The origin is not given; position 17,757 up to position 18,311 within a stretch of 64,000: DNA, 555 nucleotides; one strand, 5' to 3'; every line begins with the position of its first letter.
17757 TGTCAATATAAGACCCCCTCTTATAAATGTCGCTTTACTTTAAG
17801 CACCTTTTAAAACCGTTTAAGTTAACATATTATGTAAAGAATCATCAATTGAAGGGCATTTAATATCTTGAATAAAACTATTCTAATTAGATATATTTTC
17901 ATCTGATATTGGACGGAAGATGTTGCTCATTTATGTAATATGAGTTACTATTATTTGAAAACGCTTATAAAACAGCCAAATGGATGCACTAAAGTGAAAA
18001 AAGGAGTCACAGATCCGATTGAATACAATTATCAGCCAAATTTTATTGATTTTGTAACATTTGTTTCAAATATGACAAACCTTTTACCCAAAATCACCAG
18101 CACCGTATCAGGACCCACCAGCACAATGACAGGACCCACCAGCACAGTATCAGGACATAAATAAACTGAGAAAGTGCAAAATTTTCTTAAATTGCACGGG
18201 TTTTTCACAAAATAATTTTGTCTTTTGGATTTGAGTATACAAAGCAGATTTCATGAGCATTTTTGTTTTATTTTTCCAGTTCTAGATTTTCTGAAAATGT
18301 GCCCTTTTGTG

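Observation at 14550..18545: Transib-superfamily (RAG-transposon lineage) non-autonomous element with 68-bp TIRs and intact AAAAT target-site duplication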

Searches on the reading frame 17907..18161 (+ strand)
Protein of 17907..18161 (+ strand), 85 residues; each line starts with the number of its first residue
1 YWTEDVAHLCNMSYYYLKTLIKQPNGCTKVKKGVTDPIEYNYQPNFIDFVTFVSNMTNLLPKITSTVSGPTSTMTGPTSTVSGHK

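Call 64: search_protein_representatives(protein=window:17907-18161:+)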
Query: 85 residues. Proteins with E-value up to 0.001 (for the whole library): 4; up to 1e-10: 2; up to 1e-30: 2. The best 4 are listed.
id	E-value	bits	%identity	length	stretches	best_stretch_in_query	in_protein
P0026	9.4e-35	134.3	86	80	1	4-85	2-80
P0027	6.5e-32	125.2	79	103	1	9-85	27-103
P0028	1.1e-08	51.2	72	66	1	33-72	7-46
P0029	7.9e-04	35.7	34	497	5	3-58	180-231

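Call 65: find_encoding_contigs(protein=P0026, flank=10000, max_places=10)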
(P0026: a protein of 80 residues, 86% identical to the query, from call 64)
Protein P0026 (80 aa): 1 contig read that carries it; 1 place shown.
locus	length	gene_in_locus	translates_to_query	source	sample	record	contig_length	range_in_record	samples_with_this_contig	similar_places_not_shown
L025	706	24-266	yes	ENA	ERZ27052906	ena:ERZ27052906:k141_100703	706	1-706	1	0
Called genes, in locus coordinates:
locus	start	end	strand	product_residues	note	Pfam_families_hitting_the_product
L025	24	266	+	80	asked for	-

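Call 67: find_encoding_contigs(protein=P0027, flank=10000, max_places=10)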
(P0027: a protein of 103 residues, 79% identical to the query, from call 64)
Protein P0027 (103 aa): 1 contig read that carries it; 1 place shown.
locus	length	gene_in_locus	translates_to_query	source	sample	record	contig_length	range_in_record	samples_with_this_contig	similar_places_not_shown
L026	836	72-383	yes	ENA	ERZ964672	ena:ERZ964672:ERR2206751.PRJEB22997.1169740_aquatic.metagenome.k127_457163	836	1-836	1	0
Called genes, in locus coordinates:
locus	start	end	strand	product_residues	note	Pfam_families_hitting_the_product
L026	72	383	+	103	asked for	-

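Call 68: find_encoding_contigs(protein=P0028, flank=10000, max_places=10)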
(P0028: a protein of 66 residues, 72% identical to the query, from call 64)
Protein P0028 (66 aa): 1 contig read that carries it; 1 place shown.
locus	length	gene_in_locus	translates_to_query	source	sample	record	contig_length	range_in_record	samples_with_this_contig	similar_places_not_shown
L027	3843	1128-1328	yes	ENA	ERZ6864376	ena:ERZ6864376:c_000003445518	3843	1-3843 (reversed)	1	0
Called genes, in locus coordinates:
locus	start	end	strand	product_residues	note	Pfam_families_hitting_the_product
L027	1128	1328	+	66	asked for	-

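Call 72: list_cluster_members(proteins=[P0026, P0027, P0028])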
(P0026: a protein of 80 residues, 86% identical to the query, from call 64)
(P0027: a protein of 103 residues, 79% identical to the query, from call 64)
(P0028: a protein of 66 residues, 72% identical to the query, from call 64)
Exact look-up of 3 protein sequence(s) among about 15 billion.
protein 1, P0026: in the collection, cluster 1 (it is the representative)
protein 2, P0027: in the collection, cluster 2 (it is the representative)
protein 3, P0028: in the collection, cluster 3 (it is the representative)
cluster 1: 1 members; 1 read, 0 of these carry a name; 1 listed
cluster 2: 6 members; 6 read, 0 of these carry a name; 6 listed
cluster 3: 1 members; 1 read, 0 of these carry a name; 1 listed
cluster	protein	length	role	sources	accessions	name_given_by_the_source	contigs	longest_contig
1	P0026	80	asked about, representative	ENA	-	-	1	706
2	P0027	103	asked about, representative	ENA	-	-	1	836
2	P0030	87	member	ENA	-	-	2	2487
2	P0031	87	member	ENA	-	-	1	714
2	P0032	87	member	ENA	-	-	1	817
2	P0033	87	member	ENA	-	-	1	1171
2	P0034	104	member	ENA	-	-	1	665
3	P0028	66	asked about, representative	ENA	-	-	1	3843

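Call 73: find_encoding_contigs(protein=P0030, flank=10000, max_places=10)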
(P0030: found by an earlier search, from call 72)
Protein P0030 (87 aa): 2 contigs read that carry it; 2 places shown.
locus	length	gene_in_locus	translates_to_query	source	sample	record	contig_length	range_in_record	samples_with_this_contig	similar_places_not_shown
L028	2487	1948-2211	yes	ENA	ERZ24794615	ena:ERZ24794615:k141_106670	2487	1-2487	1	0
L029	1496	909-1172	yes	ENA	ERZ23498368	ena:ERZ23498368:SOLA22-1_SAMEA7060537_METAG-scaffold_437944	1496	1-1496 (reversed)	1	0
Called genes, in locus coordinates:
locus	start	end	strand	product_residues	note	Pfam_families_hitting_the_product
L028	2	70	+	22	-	?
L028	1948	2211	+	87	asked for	-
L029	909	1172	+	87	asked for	-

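Call 76: find_homologous_proteins(query=A1, max_evalue=1)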
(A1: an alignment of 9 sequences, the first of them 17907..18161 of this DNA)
Query A1 (9 sequences) (85 aa, profile of the alignment): 3 proteins with E <= 1 among 8000 candidates.
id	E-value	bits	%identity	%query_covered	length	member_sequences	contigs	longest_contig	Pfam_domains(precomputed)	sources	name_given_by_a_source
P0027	2.6e-52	192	79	91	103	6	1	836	-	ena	-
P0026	2.0e-39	151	83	96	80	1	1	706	-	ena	-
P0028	6.7e-20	88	74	46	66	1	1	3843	-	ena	-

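Call 77: find_encoding_contigs(protein=P0033, flank=10000, max_places=10)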
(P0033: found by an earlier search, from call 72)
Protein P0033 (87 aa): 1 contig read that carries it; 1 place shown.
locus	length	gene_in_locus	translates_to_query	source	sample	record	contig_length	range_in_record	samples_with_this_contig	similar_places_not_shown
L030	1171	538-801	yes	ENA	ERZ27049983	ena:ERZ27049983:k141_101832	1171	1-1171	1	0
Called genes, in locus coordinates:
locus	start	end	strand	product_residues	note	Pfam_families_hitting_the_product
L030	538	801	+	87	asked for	-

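Call 78: find_encoding_contigs(protein=P0032, flank=10000, max_places=10)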
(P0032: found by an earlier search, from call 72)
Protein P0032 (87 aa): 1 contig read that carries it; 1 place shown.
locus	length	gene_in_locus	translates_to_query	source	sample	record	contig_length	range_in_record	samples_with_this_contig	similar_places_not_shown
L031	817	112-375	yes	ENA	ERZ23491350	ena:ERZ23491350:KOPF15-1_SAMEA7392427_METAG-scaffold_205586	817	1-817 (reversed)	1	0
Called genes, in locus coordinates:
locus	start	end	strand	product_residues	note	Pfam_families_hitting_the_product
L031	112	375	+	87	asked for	-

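Call 79: find_encoding_contigs(protein=P0031, flank=10000, max_places=10)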
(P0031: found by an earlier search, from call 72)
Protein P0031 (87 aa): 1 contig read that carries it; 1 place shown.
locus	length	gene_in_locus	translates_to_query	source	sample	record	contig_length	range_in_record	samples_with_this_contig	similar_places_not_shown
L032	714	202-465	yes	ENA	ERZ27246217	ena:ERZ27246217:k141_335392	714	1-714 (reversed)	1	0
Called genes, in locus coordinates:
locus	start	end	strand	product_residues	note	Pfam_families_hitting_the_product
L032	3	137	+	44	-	?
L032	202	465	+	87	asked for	-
